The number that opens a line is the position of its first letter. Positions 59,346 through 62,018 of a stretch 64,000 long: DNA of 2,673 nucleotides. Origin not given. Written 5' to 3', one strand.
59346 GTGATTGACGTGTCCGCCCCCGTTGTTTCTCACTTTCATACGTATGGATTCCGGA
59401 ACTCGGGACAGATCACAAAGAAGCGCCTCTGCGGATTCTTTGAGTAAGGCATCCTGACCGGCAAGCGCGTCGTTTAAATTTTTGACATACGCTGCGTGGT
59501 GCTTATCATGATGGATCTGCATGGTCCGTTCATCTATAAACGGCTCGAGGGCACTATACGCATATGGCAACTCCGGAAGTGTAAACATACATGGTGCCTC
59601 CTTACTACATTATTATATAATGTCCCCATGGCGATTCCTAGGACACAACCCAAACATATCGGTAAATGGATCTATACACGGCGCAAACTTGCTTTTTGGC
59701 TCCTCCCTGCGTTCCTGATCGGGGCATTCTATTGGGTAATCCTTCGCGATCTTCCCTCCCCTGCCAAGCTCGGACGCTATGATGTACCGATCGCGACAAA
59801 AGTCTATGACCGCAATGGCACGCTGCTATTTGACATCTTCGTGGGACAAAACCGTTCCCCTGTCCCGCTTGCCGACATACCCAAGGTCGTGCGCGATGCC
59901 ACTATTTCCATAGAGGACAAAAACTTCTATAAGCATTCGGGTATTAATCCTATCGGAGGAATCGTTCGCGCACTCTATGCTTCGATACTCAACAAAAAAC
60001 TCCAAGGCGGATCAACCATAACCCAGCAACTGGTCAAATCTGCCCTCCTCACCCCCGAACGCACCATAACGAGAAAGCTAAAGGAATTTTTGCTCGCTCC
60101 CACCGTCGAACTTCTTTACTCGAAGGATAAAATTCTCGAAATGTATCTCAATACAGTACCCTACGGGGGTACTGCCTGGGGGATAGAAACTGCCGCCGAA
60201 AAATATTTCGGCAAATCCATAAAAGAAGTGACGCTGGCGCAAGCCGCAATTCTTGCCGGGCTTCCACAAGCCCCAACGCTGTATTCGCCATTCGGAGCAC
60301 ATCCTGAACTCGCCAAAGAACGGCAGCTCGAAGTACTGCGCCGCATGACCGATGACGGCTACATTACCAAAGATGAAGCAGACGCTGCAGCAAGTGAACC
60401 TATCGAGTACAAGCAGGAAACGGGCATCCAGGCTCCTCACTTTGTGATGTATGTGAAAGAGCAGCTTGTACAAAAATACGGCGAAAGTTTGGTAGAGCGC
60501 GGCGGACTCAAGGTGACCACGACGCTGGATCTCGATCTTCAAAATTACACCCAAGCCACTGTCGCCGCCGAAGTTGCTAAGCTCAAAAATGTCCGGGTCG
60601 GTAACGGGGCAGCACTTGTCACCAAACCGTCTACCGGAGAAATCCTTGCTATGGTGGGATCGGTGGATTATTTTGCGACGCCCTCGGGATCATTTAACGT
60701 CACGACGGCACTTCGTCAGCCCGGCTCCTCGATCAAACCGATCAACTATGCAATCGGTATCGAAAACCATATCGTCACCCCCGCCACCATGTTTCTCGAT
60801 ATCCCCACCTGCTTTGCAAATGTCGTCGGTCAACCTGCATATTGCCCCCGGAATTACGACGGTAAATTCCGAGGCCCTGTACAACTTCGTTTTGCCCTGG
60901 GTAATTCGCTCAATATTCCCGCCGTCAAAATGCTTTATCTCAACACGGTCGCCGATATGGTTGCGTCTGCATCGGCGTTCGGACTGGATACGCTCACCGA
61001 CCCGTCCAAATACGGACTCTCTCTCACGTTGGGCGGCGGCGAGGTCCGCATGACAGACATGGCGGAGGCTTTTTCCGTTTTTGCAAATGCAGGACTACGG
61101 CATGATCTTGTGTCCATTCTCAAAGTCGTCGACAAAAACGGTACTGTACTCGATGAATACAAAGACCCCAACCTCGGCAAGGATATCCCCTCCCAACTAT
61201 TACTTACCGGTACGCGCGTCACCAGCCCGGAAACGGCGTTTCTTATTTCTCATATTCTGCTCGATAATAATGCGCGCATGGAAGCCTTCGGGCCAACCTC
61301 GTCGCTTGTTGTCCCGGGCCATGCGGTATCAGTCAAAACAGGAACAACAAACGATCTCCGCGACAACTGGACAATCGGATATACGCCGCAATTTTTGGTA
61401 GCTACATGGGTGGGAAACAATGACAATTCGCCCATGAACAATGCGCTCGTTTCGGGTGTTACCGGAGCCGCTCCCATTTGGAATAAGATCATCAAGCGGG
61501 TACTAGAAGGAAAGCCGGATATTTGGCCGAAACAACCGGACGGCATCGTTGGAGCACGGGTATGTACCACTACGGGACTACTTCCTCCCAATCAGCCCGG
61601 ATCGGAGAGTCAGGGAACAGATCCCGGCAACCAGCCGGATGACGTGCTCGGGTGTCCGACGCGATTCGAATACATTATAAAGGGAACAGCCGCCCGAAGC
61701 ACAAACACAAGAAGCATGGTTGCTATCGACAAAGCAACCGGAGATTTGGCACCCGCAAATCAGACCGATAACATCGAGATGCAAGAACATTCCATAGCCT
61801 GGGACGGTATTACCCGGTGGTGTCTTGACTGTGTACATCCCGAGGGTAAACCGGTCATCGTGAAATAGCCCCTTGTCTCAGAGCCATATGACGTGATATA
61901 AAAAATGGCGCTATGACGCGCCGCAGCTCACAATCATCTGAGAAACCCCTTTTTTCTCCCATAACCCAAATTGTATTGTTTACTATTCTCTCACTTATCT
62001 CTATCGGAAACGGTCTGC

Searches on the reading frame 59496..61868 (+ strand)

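Call 84: search_protein_families(library=pfam, proteins=[window:59496-61868:+], max_evalue=0.01)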
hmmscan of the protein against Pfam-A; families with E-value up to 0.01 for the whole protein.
window:59496-61868:+ (790 aa): 2 families
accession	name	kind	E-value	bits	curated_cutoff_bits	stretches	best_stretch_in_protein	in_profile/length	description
PF00912.28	Transgly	-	5.1e-59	199.1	27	1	117-284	11-177/178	Transglycosylase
PF00905.27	Transpeptidase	-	5.4e-15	55.8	22.1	1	371-643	1-282/299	Penicillin binding protein transpeptidase domain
